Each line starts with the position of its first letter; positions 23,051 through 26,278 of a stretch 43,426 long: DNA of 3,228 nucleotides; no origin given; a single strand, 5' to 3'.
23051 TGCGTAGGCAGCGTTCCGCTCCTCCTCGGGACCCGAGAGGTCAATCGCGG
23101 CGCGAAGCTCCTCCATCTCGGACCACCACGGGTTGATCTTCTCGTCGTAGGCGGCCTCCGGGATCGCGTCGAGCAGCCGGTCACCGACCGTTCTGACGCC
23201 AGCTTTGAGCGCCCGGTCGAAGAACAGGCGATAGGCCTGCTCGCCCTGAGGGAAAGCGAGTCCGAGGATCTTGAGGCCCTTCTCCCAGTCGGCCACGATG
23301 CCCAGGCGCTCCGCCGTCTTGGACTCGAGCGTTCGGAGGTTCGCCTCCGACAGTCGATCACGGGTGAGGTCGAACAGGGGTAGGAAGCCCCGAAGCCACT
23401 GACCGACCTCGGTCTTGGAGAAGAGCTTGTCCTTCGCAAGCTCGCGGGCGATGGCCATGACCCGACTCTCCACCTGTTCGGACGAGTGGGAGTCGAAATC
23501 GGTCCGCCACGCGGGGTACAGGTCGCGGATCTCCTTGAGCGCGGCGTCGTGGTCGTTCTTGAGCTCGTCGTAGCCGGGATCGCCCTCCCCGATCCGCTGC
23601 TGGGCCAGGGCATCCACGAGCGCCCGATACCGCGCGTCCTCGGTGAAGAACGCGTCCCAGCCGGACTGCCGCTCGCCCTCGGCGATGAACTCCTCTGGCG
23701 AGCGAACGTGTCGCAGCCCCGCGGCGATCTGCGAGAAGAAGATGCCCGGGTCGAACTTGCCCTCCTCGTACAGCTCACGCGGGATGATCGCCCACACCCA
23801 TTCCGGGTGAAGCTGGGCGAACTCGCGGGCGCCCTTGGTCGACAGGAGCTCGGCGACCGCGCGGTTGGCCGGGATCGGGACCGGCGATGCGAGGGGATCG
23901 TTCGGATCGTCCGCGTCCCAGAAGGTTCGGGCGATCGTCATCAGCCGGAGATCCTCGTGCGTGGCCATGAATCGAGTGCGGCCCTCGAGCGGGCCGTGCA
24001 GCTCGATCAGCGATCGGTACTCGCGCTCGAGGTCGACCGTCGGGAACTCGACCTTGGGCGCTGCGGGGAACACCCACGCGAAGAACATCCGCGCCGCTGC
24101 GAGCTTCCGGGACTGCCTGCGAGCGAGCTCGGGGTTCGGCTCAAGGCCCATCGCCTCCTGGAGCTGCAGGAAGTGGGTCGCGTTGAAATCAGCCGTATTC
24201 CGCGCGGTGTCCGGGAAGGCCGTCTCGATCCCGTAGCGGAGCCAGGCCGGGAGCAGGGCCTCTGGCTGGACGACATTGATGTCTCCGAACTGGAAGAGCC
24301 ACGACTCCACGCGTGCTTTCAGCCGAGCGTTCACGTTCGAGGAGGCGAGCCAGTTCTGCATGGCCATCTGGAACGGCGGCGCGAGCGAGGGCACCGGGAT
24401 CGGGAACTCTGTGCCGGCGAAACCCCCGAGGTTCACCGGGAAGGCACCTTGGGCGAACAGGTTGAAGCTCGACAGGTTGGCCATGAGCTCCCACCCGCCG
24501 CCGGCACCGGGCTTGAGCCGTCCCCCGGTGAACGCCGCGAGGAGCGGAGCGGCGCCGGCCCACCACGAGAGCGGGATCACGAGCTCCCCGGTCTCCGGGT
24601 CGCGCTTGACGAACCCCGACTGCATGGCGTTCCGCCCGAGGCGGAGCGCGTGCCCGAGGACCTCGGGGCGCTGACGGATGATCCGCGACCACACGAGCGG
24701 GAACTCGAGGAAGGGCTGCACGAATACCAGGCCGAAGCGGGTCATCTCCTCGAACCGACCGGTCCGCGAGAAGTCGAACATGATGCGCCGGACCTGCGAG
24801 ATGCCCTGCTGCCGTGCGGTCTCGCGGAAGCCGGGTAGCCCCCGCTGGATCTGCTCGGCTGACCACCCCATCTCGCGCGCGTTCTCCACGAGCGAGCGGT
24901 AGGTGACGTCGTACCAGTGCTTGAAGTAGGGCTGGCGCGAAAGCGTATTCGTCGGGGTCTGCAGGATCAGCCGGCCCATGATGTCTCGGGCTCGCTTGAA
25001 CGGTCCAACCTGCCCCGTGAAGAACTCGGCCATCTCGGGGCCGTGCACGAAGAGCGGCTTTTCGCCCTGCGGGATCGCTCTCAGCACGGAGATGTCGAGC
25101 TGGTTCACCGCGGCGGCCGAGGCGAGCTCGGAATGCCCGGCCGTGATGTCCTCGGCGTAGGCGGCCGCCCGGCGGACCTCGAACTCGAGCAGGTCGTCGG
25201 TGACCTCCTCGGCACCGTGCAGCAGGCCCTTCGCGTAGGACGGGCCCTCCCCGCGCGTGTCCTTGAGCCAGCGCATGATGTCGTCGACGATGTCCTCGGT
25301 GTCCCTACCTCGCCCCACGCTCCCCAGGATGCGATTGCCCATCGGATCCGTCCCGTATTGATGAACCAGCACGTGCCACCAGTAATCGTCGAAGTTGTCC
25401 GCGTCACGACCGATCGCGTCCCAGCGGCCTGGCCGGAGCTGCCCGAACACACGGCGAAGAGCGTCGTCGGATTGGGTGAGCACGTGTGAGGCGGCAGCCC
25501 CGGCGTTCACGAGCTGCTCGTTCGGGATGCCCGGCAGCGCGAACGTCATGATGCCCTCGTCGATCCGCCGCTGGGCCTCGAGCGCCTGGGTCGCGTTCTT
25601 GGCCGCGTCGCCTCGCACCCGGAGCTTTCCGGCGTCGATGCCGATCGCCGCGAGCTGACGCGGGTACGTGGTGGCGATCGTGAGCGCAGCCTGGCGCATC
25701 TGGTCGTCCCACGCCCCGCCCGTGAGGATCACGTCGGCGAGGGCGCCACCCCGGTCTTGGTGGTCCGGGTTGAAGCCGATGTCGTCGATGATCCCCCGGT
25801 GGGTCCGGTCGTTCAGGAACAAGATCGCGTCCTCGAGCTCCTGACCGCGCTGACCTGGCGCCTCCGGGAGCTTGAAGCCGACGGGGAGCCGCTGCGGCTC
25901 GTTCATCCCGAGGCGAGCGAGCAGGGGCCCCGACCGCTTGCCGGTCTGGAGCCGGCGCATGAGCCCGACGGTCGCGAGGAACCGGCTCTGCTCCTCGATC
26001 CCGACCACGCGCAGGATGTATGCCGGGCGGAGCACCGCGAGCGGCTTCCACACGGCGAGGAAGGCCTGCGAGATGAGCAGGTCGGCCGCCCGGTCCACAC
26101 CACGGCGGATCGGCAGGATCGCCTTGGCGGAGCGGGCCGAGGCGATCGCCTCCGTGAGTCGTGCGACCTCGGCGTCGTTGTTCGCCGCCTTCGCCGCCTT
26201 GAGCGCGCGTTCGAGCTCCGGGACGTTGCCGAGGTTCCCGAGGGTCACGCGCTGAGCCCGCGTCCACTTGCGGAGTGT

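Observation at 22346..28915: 2189-aa giant gene between portal and scaffold in a genome with no tape measure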

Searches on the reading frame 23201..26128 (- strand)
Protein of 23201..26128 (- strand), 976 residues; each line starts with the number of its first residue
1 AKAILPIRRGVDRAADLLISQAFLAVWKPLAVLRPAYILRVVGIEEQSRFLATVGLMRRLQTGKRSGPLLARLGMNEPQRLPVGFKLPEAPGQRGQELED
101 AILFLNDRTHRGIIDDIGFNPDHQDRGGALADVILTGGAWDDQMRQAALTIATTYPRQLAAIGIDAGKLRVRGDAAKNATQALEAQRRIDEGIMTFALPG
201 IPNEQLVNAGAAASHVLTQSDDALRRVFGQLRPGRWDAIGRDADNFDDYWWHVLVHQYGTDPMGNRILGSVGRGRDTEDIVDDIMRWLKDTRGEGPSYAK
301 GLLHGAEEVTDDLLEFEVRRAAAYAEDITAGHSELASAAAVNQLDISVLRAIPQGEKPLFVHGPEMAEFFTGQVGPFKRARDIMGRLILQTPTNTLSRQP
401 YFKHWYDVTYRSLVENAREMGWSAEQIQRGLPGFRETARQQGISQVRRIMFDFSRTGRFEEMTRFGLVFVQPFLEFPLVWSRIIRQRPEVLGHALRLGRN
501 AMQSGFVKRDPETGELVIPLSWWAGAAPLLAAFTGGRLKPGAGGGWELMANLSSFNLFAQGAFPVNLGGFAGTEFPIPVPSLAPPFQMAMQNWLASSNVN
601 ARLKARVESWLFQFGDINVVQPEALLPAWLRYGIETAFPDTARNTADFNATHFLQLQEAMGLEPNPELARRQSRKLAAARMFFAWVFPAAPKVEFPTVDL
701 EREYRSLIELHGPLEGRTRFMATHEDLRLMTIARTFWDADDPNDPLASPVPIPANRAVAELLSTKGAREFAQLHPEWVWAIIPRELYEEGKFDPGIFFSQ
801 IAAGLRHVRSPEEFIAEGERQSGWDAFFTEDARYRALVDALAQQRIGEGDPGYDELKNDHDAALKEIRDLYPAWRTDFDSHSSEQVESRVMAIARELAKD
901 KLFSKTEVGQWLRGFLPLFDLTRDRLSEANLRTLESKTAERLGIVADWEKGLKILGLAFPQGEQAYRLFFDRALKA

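Call 49: search_protein_representatives(alignment_id=A3)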
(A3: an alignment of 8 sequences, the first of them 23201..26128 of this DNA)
Query: 8 sequences, 882 profile positions. Proteins with E-value up to 0.001 (for the whole library): 3395; up to 1e-10: 2915; up to 1e-30: 1700. The best 150 are listed.
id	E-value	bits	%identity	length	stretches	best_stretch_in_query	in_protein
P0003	0.0e+00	1316.7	-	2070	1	2-881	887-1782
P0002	0.0e+00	1300.9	-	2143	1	2-881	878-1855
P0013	0.0e+00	1133.7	-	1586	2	98-881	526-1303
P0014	0.0e+00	1121.0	-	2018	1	2-881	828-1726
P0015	0.0e+00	1084.5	-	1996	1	3-881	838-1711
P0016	2.8e-265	899.2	-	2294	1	3-881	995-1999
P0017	4.1e-249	845.7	-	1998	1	5-881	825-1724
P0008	2.5e-245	833.2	-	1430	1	19-881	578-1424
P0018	5.5e-237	805.6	-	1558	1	3-881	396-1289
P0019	4.1e-221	753.0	-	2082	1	14-881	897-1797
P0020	6.4e-215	732.6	-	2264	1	2-881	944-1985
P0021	4.7e-210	716.5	-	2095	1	6-881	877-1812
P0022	1.2e-201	688.7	-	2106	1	3-881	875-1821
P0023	6.8e-201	686.2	-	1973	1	3-879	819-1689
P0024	5.3e-196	670.0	-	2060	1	25-880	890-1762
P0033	5.8e-164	564.0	-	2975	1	11-881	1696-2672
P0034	8.0e-164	563.5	-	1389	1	15-880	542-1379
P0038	9.3e-153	526.9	-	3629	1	18-880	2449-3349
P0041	3.6e-151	521.6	-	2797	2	260-880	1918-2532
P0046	9.6e-147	507.0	-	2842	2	266-877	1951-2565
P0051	3.9e-145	501.7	-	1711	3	340-881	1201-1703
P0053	4.2e-144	498.3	-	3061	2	262-878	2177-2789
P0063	8.6e-139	480.7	-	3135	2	266-881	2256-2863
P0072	2.4e-134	466.0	-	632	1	267-880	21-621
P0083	1.0e-126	440.7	-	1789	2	336-882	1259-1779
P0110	1.2e-112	394.2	-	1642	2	411-882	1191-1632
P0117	1.5e-110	387.2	-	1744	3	287-882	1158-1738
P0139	3.8e-107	376.0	-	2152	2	332-882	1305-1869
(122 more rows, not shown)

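Call 50: search_protein_families(library=pfam, proteins=[P0038, P0033, P0053], max_evalue=0.01)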
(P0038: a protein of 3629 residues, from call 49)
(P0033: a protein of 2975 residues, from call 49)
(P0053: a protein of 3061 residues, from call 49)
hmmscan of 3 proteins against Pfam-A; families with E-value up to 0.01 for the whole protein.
P0038 (3629 aa): 1 family
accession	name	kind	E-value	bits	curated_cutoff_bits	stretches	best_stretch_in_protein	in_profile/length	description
PF23802.1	DUF7178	-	0.00018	21.9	27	1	1906-1979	113-190/193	Family of unknown function (DUF7178)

P0033 (2975 aa): 0 families

P0053 (3061 aa): 1 family
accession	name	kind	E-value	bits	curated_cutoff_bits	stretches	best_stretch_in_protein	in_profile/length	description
PF23802.1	DUF7178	-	6e-10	39.8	27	1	1424-1499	106-188/193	Family of unknown function (DUF7178)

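Call 51: search_protein_families(library=pfam, proteins=[P0063, P0046, P0041, P0072], max_evalue=0.01)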
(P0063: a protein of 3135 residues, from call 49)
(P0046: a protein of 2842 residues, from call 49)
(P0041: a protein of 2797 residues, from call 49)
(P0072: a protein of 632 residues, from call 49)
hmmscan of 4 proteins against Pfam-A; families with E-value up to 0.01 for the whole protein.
P0063 (3135 aa): 1 family
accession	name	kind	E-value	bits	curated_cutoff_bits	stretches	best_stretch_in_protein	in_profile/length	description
PF23802.1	DUF7178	-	1.3e-10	42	27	1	1470-1548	105-190/193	Family of unknown function (DUF7178)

P0046 (2842 aa): 1 family
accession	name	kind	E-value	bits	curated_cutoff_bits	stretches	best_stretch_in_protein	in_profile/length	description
PF23802.1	DUF7178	-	7e-06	26.5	27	1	1225-1299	113-189/193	Family of unknown function (DUF7178)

P0041 (2797 aa): 0 families

P0072 (632 aa): 0 families

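Call 52: predict_structure(alignment_id=A3)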
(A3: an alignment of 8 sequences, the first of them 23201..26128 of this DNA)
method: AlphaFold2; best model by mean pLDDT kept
length: 976 residues; sequences in the alignment: 8
mean_pLDDT: 53.2   pTM: 0.25
mean pLDDT of the five models: 53.2, 51.7, 50.3, 50.2, 44.5
residues with pLDDT >= 90: 0; 70-90: 271; 50-70: 194; < 50: 511
segments of 3 or more residues with pLDDT < 50: 1-100, 112-118, 134-140, 143-145, 161-180, 185-237, 304-306, 364-399, 446-502, 520-538, 543-546, 548-594, 597-627, 658-662, 682-701, 712-714, 725-786, 801-806, 883-886
pLDDT, mean of each block of 10 residues (from residue 1): 30 34 31 26 28 32 39 39 30 40 50 46 53 46 51 51 41 42 47 31 27 32 36 43 80 79 85 85 86 71 54 77 83 85 85 81 46 34 32 39 67 78 76 69 51 29 29 30 37 45 51 49 42 42 49 32 33 34 36 45 38 37 46 56 53 49 65 62 40 32 61 55 47 33 36 36 43 41 49 54 47 61 78 82 74 79 86 76 51 78 79 87 83 74 83 83 67 59
secondary structure, 60 per line:
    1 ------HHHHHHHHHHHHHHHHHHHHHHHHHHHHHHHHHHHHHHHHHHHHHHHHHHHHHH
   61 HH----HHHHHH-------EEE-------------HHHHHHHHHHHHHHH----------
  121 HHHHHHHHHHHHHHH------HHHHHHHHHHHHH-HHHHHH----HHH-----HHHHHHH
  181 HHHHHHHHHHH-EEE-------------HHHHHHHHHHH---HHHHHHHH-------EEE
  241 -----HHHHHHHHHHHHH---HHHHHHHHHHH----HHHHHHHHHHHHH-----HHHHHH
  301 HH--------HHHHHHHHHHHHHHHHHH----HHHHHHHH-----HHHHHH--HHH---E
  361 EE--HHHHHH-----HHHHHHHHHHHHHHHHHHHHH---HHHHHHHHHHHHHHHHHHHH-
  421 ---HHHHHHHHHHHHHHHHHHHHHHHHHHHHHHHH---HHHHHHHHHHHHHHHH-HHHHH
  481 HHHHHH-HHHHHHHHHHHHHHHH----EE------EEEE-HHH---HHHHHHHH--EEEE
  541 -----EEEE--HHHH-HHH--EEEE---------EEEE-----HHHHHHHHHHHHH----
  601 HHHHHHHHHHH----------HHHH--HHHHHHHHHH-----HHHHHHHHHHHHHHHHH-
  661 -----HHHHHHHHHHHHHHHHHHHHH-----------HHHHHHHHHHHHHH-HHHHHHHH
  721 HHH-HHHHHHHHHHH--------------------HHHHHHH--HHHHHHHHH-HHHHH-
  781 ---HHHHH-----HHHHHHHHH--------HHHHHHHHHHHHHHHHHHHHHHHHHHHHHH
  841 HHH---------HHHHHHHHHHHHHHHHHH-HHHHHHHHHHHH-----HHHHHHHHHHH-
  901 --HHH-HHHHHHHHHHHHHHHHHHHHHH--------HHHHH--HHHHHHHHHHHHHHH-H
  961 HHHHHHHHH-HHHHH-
elements in order (helices of 4 or more, strands of 3 or more residues): H7-62 H67-72 E80-82 H96-110 H121-135 H142-154 H156-161 H174-191 E193-195 H209-219 H223-230 E238-240 H246-258 H262-272 H277-289 H295-302 H311-328 H333-340 H346-351 E360-362 H365-370 H376-396 H400-419 H424-455 H459-474 H476-486 H488-503 E516-519 H527-534 E537-540 E546-549 H552-555 E562-565 E575-578 H584-596 H601-611 H622-625 H628-637 H643-659 H666-686 H698-711 H713-723 H725-735 H756-762 H765-773 H775-779 H784-788 H794-802 H811-843 H853-870 H872-883 H889-899 H907-928 H937-941 H944-958 H960-969 H971-975

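Call 59: search_protein_families(library=pfam, alignment_id=A6, max_evalue=0.001)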
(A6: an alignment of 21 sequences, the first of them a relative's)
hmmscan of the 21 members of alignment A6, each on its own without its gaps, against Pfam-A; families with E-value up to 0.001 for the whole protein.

A. member 1, P0030 (2619 aa): 0 families

B. families by the number of members that match (of 21 scanned): 3 families
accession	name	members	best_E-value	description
PF18760.7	ART-PolyVal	2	1e-10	ADP-Ribosyltransferase in polyvalent proteins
PF23802.1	DUF7178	1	6.6e-06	Family of unknown function (DUF7178)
PF02557.22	VanY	1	2.8e-05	D-alanyl-D-alanine carboxypeptidase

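Call 63: search_protein_families(library=pfam, proteins=[P0051, P0083, P0117, P0110, P0139], max_evalue=0.01)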
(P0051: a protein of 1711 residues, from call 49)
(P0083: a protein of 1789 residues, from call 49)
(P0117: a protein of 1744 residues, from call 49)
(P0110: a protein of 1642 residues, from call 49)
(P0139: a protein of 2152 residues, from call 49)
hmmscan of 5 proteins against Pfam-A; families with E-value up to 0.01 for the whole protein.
P0051 (1711 aa): 1 family
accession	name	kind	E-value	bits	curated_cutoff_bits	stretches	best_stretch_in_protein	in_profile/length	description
PF18760.7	ART-PolyVal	-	9.2e-07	30.1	31.2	1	693-873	9-131/140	ADP-Ribosyltransferase in polyvalent proteins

P0083 (1789 aa): 0 families

P0117 (1744 aa): 1 family
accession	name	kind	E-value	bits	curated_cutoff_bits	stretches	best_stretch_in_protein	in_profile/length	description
PF13488.11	Gly-zipper_Omp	-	0.0034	17.7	25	1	144-179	4-37/46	Glycine zipper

P0110 (1642 aa): 0 families

P0139 (2152 aa): 0 families

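Call 66: search_dna_similar(query=P0034, collection=phages, mode=protein, max_evalue=0.001, max_rows=40, rows=spread)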
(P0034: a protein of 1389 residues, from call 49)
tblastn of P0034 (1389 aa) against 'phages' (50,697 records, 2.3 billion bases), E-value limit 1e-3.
No match.

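Call 67: search_dna_similar(query=P0051, collection=phages, mode=protein, max_evalue=0.001, max_rows=40, rows=spread)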
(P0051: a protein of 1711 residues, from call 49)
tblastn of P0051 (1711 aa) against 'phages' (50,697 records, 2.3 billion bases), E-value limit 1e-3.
No match.

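Call 89: predict_structure(alignment_id=A7)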
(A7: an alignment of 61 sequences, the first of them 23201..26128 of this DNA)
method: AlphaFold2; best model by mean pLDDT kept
length: 976 residues; sequences in the alignment: 61
mean_pLDDT: 79.2   pTM: 0.68
mean pLDDT of the five models: 79.2, 77.2, 76.1, 75.0, 74.0
residues with pLDDT >= 90: 389; 70-90: 326; 50-70: 159; < 50: 102
segments of 3 or more residues with pLDDT < 50: 1-6, 80-116, 134-136, 168-179, 192-200, 215-218, 230-234, 366-374
pLDDT, mean of each block of 10 residues (from residue 1): 45 60 68 75 82 85 85 68 38 32 31 48 60 50 62 65 51 41 52 39 49 50 50 62 88 90 96 96 96 89 84 94 93 94 91 92 58 56 69 79 92 94 94 90 83 63 71 82 89 90 91 86 80 77 75 75 74 71 81 85 78 73 83 93 93 96 97 95 88 91 93 91 95 83 66 87 88 90 88 84 87 95 92 92 92 95 96 89 75 96 96 98 96 91 96 96 91 84
secondary structure, 60 per line:
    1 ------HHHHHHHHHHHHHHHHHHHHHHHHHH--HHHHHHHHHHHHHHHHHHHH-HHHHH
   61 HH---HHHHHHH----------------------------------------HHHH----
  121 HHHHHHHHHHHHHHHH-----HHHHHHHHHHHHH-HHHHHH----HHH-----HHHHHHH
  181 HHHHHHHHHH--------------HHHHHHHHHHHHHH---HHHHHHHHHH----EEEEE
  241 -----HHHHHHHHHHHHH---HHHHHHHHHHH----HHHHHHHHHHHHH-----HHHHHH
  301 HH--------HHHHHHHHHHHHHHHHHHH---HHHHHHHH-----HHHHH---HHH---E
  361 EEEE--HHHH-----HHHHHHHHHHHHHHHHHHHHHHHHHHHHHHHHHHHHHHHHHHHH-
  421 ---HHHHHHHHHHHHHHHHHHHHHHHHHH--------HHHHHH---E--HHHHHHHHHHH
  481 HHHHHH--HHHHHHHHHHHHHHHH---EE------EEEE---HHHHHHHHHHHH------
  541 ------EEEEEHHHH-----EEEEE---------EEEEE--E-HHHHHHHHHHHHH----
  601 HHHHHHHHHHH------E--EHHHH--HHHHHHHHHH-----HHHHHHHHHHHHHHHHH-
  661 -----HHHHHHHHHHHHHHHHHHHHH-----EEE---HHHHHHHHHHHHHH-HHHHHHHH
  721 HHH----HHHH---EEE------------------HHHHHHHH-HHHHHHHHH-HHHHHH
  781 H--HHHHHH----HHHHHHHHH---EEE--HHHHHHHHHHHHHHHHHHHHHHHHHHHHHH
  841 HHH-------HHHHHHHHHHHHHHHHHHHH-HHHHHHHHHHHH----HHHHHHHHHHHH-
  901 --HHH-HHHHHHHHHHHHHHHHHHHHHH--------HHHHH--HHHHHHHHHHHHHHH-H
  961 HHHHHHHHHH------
elements in order (helices of 4 or more, strands of 3 or more residues): H7-32 H35-54 H56-62 H66-72 H113-116 H121-136 H142-154 H156-161 H174-190 H205-218 H222-231 E236-240 H246-258 H262-272 H277-289 H295-302 H311-329 H333-340 H346-350 E360-364 H367-370 H376-419 H424-449 H458-463 H470-486 H489-504 E516-519 H523-534 E547-551 H552-555 E561-565 E575-579 H584-596 H601-611 H622-625 H628-637 H643-659 H666-686 E692-694 H698-711 H713-723 H728-731 E735-737 H756-763 H765-773 H775-781 H784-789 H794-802 E806-808 H811-843 H851-870 H872-883 H888-899 H907-928 H937-941 H944-958 H960-970

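Call 92: fold_search(model_id=the predicted structure, library=pdb)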
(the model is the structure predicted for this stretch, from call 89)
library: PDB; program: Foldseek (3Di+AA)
matches with E <= 10: 25; with E <= 0.001: 0
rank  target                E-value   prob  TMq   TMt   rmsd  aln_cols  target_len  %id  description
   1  2ix8                  2.4e+00  0.05  0.08  0.08  22.3       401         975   13  MODEL FOR EEF3 BOUND TO AN 80S RIBOSOME (released 2007-07-10)
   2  4lxw                  3.0e+00  0.02  0.06  0.11  20.6       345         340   15  L72V Epi-isozizaene synthase: Complex with Mg, inorganic pyrophosphate and benzyl triethyl ammonium cation (released 2013-12-18)
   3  2z5k_A                3.0e+00  0.02  0.08  0.09  26.5       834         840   10  Complex of Transportin 1 with TAP NLS (released 2007-10-23)
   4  3zx6_B                3.1e+00  0.03  0.04  0.10  56.1       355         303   14  Structure of Hamp(AF1503)-Tsr fusion - Hamp (A291V) mutant (released 2012-02-29)
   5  2ch7_B                3.8e+00  0.02  0.04  0.09  64.8       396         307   11  Crystal structure of the cytoplasmic domain of a bacterial chemoreceptor from Thermotoga maritima (released 2006-04-18)
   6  8glv_Co               3.8e+00  0.01  0.06  0.02  55.6      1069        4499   11  96-nm repeat unit of doublet microtubules from Chlamydomonas reinhardtii flagella (released 2023-05-31)
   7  3zx6_A                4.6e+00  0.02  0.04  0.09  54.0       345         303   16  Structure of Hamp(AF1503)-Tsr fusion - Hamp (A291V) mutant (released 2012-02-29)
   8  6zwm_B                5.2e+00  0.01  0.08  0.05  26.2       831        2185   10  cryo-EM structure of human mTOR complex 2, overall refinement (released 2020-11-18)
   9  8qsm                  5.7e+00  0.02  0.06  0.10  20.6       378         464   12  Cryo-EM structure of human SLC15A4 monomer in outward open state in LMNG (released 2023-10-25)
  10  5yvh_A                5.7e+00  0.01  0.09  0.10  25.7       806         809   11  Crystal structure of Karyopherin beta2 in complex with FUS(371-526) (released 2018-05-16)
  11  9j0a_D                6.4e+00  0.02  0.10  0.10  23.6       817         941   10  Complex structure of ANKRD11/STAG2/RAD21 (released 2025-03-19)
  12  4llg_F                6.4e+00  0.01  0.06  0.08  27.8       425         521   14  Crystal Structure Analysis of the E.coli holoenzyme/Gp2 complex (released 2013-11-13)
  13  6twn_B                6.7e+00  0.03  0.07  0.17  26.7       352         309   12  Crystal structure of Talin1 R7R8 in complex with CDK1 (206-223) (released 2021-05-12)
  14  9vei_A                6.7e+00  0.02  0.07  0.13  28.9       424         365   11  structure of human KCNQ1-KCNE1-CaM complex with PIP2 (released 2025-08-20)
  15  9h6w                  7.3e+00  0.03  0.08  0.12  28.7       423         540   13  Crystal structure of the Salmonella effector SspH1 (released 2025-05-28)
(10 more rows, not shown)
